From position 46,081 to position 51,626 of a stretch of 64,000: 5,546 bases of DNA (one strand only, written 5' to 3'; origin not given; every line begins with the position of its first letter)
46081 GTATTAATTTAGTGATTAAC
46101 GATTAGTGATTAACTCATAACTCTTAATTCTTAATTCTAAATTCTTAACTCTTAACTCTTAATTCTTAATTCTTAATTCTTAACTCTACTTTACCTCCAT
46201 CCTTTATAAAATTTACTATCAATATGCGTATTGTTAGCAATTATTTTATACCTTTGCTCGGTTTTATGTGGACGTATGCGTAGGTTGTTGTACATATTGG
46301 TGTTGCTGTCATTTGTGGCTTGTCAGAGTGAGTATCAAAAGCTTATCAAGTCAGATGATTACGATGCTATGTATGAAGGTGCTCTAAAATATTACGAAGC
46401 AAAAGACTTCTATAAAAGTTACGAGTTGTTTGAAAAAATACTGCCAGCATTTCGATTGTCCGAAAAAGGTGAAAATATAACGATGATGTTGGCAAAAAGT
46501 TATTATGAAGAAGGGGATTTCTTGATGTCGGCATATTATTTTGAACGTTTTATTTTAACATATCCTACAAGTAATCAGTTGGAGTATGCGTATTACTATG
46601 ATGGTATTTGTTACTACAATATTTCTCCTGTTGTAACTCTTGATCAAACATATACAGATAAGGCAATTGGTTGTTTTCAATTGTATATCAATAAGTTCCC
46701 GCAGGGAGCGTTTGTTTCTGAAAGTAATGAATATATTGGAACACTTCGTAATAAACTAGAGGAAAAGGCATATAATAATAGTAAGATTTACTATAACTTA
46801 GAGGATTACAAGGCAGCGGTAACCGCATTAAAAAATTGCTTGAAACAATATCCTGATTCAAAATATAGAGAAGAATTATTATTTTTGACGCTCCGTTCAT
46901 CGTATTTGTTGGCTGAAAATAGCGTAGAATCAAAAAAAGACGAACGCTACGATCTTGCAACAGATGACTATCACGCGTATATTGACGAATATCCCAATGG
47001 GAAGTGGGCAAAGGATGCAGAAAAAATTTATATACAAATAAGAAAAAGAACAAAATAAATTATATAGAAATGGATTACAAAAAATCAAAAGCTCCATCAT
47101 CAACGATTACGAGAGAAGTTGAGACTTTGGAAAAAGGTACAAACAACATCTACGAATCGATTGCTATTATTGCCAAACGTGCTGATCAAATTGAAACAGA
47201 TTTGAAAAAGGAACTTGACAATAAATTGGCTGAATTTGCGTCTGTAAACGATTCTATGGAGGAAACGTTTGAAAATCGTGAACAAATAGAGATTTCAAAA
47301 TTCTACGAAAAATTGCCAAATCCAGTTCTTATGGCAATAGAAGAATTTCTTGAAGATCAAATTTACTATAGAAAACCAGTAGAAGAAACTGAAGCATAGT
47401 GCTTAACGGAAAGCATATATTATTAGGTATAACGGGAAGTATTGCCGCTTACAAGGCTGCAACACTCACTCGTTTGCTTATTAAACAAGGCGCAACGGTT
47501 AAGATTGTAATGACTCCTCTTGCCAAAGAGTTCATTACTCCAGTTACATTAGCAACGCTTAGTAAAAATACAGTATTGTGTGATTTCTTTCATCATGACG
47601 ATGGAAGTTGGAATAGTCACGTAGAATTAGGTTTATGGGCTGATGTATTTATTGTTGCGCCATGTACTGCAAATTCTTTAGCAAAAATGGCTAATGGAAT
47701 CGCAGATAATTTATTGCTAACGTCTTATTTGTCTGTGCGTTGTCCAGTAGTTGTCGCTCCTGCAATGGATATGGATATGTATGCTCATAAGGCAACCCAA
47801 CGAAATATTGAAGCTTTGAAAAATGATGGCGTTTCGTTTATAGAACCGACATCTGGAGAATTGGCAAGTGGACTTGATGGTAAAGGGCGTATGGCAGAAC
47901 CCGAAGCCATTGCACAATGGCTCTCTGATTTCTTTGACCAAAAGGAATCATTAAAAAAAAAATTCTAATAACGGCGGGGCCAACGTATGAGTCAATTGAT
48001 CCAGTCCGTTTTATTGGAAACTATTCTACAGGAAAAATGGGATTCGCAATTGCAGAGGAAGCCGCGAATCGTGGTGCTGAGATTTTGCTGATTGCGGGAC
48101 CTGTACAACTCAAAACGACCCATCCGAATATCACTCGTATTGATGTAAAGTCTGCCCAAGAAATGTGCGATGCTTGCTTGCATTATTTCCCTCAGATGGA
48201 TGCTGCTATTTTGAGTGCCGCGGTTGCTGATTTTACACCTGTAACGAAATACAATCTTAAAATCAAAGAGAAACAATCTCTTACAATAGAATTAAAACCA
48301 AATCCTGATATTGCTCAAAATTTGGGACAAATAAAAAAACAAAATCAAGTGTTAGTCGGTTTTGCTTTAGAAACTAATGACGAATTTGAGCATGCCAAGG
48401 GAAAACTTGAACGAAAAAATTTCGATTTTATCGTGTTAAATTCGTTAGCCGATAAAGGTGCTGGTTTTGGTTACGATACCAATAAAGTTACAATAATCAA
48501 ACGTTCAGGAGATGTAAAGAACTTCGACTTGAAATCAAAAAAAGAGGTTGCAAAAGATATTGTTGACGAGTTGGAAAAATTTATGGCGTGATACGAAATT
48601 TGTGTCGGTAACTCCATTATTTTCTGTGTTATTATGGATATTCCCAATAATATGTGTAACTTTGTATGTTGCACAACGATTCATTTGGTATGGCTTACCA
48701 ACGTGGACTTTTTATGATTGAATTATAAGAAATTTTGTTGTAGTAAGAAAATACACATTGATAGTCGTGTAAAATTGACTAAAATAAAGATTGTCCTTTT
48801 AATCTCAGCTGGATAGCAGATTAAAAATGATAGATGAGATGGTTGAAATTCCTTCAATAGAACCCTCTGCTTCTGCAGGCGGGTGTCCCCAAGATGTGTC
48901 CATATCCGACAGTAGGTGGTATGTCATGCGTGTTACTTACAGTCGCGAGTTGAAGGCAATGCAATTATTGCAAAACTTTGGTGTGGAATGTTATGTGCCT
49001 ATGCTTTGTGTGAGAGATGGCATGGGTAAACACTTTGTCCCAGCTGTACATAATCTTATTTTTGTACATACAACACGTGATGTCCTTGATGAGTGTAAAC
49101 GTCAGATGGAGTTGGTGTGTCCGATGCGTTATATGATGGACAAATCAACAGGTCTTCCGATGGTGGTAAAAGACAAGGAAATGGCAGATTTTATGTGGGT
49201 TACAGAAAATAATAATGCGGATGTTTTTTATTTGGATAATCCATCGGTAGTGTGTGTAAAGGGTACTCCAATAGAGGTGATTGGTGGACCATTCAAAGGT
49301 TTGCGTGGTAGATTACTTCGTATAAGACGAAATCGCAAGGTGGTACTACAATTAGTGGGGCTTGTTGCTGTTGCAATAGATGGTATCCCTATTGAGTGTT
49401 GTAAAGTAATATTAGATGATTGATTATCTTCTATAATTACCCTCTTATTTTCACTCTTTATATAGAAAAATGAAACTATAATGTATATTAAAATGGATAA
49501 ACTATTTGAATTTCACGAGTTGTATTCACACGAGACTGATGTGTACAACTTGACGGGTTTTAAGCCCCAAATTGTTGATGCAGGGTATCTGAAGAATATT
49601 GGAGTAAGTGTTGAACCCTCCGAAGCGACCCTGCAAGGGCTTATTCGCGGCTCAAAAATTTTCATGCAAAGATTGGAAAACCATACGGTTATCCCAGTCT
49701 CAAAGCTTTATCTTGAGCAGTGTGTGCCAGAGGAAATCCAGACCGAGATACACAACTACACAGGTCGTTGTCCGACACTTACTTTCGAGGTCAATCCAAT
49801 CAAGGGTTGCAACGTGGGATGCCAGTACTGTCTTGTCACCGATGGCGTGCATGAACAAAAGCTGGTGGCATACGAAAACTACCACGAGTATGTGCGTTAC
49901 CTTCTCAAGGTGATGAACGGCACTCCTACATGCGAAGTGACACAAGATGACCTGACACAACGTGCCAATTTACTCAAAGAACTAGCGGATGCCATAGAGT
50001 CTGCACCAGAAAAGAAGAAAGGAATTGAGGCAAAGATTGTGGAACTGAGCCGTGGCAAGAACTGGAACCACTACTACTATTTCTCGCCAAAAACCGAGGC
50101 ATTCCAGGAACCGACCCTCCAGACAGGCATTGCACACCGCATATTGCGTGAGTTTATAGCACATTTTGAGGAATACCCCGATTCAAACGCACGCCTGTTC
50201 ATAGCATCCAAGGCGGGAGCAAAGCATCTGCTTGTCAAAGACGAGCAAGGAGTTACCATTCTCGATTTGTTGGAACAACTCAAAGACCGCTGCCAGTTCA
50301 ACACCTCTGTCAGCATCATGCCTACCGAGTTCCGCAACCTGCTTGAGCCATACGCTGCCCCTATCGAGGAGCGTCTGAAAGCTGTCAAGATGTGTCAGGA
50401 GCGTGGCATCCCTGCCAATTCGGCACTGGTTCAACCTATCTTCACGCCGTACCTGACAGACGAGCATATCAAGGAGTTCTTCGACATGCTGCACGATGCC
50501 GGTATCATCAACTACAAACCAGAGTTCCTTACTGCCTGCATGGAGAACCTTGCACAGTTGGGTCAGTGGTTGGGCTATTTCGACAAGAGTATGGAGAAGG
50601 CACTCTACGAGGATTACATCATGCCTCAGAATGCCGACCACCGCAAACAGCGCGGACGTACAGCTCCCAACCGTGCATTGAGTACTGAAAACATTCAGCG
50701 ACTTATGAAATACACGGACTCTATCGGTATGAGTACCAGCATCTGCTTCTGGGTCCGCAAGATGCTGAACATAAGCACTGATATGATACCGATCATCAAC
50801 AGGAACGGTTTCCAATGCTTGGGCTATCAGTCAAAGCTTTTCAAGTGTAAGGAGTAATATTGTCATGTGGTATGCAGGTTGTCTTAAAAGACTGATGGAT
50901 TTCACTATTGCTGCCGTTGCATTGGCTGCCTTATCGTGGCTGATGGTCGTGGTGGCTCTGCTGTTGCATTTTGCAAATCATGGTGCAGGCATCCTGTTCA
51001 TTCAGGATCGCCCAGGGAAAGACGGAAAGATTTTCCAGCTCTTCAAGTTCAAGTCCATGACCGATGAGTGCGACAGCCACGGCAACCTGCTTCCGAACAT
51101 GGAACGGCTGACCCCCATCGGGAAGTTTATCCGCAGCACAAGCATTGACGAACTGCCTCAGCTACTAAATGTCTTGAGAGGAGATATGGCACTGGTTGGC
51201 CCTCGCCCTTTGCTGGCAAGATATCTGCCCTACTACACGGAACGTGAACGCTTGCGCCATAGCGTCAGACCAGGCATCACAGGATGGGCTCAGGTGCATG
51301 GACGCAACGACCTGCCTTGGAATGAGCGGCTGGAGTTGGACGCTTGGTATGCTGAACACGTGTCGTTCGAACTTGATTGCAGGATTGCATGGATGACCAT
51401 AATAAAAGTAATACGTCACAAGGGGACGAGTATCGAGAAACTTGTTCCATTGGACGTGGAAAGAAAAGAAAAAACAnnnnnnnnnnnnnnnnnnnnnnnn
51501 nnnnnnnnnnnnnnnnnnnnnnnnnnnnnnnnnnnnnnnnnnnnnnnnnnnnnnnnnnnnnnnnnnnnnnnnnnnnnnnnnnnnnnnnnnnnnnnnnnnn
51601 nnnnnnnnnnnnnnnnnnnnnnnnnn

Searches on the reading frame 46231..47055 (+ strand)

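Call 49: search_protein_families(library=pfam, proteins=[window:46231-47055:+], max_evalue=0.00001)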
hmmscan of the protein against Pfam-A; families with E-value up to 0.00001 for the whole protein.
window:46231-47055:+ (275 aa): 3 families
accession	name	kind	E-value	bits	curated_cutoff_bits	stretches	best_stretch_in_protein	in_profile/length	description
PF13525.12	YfiO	-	2.8e-29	102.8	25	2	44-236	5-200/203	Outer membrane lipoprotein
PF13174.12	TPR_6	-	2.2e-10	40.9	26.3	0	185-210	8-33/33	Tetratricopeptide repeat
PF07719.23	TPR_2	-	3.8e-06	27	27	0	181-209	5-33/34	Tetratricopeptide repeat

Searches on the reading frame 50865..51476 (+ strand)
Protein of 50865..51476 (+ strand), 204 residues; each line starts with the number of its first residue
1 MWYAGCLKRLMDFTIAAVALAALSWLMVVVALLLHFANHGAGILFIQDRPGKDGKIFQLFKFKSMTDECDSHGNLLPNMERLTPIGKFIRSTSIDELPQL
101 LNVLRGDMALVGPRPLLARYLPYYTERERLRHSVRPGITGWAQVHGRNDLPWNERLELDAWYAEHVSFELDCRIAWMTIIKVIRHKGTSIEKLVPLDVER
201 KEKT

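Call 3: search_protein_families(library=pfam, proteins=[window:50865-51476:+], max_evalue=0.01)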
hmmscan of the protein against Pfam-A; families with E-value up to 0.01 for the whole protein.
window:50865-51476:+ (204 aa): 1 family
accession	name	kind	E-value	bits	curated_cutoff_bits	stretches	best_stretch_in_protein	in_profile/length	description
PF02397.22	Bac_transf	-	7.6e-59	198.7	27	1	8-183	1-178/179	Bacterial sugar transferase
